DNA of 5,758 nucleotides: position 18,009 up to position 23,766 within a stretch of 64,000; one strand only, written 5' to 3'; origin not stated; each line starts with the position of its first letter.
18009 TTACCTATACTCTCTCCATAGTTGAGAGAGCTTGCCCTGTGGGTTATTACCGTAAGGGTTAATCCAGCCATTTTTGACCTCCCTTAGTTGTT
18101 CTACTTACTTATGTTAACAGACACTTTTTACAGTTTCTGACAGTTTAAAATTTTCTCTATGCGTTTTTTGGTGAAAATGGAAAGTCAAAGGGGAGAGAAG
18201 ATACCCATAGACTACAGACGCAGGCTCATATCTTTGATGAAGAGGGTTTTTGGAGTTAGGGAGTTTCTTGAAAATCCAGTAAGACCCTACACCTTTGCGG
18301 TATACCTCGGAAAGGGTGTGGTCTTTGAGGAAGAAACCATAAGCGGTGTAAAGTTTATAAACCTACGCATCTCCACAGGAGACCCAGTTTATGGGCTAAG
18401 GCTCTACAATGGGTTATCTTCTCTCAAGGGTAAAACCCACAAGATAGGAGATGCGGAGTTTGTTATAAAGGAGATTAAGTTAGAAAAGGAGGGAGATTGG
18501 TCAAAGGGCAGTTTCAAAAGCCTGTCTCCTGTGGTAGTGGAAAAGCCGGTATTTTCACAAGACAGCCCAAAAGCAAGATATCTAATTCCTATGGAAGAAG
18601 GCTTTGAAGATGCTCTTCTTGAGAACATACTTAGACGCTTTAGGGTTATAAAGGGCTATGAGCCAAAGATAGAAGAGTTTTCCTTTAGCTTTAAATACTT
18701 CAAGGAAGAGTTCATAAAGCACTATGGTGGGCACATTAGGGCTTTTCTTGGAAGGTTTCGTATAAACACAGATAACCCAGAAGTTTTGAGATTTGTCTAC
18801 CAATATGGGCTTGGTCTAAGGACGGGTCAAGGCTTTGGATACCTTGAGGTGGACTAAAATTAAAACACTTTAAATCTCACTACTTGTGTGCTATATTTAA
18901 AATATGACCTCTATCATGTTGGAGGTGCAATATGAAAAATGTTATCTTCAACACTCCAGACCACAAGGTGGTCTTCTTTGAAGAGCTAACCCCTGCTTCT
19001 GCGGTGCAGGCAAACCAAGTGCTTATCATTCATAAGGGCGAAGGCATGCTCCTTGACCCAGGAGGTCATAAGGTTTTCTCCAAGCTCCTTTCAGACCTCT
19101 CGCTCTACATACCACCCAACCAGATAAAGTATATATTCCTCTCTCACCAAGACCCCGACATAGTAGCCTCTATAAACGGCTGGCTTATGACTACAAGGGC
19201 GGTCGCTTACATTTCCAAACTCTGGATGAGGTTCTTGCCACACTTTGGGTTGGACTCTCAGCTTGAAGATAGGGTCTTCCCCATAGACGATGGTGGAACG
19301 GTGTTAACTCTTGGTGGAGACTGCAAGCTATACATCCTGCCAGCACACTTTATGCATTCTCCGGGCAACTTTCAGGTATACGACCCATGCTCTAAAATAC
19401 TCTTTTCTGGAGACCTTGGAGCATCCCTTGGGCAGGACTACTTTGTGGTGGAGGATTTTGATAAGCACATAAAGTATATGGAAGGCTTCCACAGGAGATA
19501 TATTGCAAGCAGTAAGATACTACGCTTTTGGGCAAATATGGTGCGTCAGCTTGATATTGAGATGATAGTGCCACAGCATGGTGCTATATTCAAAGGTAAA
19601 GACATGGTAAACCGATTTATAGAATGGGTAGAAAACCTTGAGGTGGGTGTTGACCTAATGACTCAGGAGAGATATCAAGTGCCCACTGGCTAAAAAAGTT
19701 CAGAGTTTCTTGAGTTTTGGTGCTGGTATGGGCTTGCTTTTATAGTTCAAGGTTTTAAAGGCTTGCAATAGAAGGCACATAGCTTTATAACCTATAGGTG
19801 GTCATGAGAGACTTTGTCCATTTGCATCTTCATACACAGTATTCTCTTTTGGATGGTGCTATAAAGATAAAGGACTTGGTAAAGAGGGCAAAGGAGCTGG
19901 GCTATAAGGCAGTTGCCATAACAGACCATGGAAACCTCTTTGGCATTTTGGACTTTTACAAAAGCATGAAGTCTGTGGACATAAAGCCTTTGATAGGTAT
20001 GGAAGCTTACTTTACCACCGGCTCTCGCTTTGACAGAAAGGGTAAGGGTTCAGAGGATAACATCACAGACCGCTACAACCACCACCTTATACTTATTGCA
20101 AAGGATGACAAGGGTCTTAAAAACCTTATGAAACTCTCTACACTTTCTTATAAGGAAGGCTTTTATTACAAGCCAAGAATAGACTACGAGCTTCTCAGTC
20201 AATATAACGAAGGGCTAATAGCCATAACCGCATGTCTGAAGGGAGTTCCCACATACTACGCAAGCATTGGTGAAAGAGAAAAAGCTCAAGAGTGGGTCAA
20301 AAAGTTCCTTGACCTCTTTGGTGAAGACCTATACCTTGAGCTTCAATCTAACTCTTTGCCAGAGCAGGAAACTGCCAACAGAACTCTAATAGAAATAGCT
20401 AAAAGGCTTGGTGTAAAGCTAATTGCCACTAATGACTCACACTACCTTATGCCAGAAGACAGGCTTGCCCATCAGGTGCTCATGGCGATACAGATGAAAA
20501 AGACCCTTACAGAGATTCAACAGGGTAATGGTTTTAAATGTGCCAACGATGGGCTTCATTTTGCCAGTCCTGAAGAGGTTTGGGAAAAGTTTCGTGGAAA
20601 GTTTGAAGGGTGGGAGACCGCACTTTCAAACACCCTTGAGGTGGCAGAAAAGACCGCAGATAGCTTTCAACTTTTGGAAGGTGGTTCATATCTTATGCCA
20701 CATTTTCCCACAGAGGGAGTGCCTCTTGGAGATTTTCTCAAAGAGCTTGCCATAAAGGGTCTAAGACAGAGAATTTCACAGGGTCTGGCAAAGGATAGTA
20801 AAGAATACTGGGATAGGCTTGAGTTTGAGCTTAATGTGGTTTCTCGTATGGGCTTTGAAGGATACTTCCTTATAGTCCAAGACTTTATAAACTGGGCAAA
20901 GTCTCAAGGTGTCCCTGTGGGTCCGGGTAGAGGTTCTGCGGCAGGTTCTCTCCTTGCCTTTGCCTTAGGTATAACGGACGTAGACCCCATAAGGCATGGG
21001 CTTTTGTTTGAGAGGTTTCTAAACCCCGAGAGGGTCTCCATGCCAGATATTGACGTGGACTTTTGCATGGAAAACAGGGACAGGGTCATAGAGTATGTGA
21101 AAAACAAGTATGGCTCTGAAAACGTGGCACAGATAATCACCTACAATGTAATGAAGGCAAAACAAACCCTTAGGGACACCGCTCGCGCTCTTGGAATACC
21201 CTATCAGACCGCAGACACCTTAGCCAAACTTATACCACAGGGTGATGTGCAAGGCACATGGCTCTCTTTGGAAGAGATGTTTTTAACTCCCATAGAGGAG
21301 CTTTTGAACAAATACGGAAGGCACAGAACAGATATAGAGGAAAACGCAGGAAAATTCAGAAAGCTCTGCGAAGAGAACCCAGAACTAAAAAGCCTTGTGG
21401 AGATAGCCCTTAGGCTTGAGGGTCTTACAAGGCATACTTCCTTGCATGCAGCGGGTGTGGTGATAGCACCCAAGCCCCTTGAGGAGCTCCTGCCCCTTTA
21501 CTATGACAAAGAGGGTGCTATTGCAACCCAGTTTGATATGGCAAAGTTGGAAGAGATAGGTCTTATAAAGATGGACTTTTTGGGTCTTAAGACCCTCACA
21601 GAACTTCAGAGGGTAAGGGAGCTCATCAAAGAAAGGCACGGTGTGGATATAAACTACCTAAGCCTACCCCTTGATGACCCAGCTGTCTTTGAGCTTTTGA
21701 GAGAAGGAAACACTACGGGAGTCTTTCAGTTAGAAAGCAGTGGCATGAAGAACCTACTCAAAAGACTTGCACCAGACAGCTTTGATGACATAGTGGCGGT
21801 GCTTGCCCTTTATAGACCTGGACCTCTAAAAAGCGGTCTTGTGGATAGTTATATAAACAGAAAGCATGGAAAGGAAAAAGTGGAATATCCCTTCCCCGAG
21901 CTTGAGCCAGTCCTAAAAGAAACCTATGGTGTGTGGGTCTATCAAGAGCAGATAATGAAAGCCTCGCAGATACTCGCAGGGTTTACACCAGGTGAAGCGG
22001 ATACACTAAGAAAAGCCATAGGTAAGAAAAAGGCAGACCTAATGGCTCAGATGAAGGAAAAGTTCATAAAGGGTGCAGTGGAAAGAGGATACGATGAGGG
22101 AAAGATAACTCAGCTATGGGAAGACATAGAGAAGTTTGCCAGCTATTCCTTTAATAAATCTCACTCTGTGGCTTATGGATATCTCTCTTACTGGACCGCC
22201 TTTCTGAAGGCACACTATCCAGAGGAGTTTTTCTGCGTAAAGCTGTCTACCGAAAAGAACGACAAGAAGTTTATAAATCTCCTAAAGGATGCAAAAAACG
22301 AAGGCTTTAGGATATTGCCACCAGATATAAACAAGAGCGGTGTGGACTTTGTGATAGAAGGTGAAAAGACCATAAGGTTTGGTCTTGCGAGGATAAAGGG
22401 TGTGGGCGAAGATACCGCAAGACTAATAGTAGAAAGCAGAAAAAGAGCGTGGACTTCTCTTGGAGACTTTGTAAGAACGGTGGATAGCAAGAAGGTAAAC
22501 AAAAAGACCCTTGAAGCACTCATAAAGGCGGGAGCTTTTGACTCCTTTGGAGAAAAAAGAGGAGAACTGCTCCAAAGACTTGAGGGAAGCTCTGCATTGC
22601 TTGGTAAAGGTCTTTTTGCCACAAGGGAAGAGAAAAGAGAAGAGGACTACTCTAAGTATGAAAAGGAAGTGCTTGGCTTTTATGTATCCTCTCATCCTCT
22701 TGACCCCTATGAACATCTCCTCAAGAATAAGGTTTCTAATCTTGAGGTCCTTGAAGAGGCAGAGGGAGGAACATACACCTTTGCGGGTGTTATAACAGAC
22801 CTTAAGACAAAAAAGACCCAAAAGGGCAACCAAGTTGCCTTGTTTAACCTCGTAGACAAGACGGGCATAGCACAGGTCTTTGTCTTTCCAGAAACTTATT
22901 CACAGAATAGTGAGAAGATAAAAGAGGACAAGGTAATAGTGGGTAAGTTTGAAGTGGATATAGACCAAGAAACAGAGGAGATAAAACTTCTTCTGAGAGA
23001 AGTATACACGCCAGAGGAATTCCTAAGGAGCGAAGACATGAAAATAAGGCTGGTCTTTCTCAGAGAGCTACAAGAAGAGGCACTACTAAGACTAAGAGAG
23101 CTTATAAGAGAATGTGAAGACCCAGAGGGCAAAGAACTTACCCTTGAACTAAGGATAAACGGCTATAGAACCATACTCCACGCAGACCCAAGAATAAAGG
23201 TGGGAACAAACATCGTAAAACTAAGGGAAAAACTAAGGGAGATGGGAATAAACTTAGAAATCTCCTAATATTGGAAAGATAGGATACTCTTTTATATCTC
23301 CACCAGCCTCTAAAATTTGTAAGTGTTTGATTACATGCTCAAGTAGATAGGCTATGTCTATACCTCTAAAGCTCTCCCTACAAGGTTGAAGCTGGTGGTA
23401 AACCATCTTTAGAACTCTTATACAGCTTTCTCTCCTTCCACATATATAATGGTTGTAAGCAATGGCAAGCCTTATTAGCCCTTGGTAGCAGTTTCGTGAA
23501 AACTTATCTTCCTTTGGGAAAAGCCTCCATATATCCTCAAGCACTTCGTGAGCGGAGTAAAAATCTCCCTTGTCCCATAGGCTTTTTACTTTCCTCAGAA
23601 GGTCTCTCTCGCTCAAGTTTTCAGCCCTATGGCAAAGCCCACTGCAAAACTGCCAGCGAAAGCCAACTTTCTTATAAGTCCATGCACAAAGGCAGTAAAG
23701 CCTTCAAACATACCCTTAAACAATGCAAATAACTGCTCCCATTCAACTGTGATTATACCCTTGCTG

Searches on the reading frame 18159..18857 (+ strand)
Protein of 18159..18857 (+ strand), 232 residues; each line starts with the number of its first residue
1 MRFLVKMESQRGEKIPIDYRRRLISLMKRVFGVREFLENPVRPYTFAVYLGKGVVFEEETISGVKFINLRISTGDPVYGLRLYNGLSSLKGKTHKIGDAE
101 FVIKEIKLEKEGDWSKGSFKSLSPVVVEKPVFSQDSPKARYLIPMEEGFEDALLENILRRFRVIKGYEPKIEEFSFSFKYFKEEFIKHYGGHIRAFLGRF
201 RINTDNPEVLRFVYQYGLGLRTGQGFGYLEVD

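Call 104: search_protein_families(library=pfam, proteins=[window:18159-18857:+], max_evalue=0.00001)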
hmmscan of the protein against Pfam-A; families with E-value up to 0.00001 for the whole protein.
window:18159-18857:+ (232 aa): 1 family
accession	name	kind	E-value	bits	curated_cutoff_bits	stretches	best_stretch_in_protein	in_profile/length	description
PF01881.21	Cas_Cas6_C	-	8.7e-25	88.4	23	1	118-231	12-125/125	CRISPR associated protein Cas6, C-terminal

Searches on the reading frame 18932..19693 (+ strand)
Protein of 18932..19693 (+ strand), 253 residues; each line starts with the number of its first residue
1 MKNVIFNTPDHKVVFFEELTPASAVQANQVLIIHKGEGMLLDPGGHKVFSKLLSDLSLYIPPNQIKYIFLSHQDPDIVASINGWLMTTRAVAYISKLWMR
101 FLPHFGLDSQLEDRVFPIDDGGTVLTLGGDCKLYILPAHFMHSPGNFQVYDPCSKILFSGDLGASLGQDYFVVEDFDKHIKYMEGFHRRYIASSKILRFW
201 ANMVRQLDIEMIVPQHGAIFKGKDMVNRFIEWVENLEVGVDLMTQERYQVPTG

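Call 104: search_protein_families(library=pfam, proteins=[window:18932-19693:+], max_evalue=0.00001)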
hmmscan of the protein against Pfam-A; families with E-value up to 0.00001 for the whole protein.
window:18932-19693:+ (253 aa): 2 families
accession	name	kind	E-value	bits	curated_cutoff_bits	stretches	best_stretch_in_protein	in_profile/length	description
PF19583.5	ODP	-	1.5e-76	257.1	27.2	1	25-217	1-194/194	ODP family beta lactamase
PF00753.33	Lactamase_B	-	2.5e-25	90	22.7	1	25-216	4-196/196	Metallo-beta-lactamase superfamily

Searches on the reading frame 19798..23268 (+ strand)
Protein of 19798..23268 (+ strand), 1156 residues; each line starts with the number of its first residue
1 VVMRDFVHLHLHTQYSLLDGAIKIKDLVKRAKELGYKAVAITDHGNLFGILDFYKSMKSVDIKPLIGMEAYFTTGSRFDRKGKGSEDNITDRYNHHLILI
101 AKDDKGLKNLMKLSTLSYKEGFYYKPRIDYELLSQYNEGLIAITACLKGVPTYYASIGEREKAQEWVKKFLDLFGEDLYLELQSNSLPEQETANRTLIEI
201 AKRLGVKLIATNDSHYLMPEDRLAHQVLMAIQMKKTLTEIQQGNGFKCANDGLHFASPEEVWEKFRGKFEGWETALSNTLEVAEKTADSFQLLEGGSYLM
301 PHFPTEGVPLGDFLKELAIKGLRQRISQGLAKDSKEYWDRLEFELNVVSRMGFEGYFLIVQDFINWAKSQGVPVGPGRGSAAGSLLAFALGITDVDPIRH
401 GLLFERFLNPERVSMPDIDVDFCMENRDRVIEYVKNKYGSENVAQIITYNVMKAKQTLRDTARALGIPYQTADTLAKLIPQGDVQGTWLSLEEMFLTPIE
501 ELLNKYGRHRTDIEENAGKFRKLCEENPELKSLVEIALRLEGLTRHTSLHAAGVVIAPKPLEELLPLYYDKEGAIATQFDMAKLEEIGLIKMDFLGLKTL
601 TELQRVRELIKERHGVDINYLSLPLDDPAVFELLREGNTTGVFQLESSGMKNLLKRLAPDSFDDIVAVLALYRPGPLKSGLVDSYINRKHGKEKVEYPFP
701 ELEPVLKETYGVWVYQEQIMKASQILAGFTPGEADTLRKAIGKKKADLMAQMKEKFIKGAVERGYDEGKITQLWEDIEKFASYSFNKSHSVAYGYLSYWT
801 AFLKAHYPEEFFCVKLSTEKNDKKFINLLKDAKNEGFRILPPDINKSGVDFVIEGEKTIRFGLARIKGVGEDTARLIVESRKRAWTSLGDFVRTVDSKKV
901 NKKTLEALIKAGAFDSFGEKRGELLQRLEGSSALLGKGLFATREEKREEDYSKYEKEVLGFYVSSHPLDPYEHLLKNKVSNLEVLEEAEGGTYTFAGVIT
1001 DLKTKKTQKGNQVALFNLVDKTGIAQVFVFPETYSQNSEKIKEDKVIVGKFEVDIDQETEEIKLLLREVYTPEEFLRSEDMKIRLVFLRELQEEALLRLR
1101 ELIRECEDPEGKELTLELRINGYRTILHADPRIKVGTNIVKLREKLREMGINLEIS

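Call 9: search_protein_families(library=pfam, proteins=[window:19798-23268:+])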
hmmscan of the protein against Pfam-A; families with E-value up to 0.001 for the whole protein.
window:19798-23268:+ (1156 aa): 5 families
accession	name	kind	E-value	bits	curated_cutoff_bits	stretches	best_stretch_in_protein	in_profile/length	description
PF07733.18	DNA_pol3_alpha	-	1.5e-99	333.3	23.9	1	313-596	2-260/260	Bacterial DNA polymerase III alpha NTPase domain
PF17657.6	DNA_pol3_finger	-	5.4e-67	224.7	22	1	599-764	1-166/166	Bacterial DNA polymerase III alpha subunit finger domain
PF02811.25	PHP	-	6.1e-55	186.4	26.4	1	8-184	1-163/164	PHP domain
PF14579.12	HHH_6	-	8.8e-30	103.2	25.6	1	836-923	1-89/90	Helix-hairpin-helix motif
PF01336.31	tRNA_anti-codon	-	2e-05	24.9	27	1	994-1047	2-51/75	OB-fold nucleic acid binding domain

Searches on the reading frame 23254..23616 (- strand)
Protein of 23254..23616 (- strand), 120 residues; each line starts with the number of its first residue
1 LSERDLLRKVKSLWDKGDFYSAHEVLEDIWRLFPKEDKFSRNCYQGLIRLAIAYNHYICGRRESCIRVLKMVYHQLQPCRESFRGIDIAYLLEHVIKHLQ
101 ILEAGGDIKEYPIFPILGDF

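Call 104: search_protein_families(library=pfam, proteins=[window:23254-23616:-], max_evalue=0.00001)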
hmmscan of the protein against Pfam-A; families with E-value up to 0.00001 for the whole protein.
window:23254-23616:- (120 aa): 1 family
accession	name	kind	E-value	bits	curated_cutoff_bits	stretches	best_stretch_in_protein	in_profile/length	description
PF03745.19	DUF309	-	7.8e-16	58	27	1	10-67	4-58/59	Domain of unknown function (DUF309)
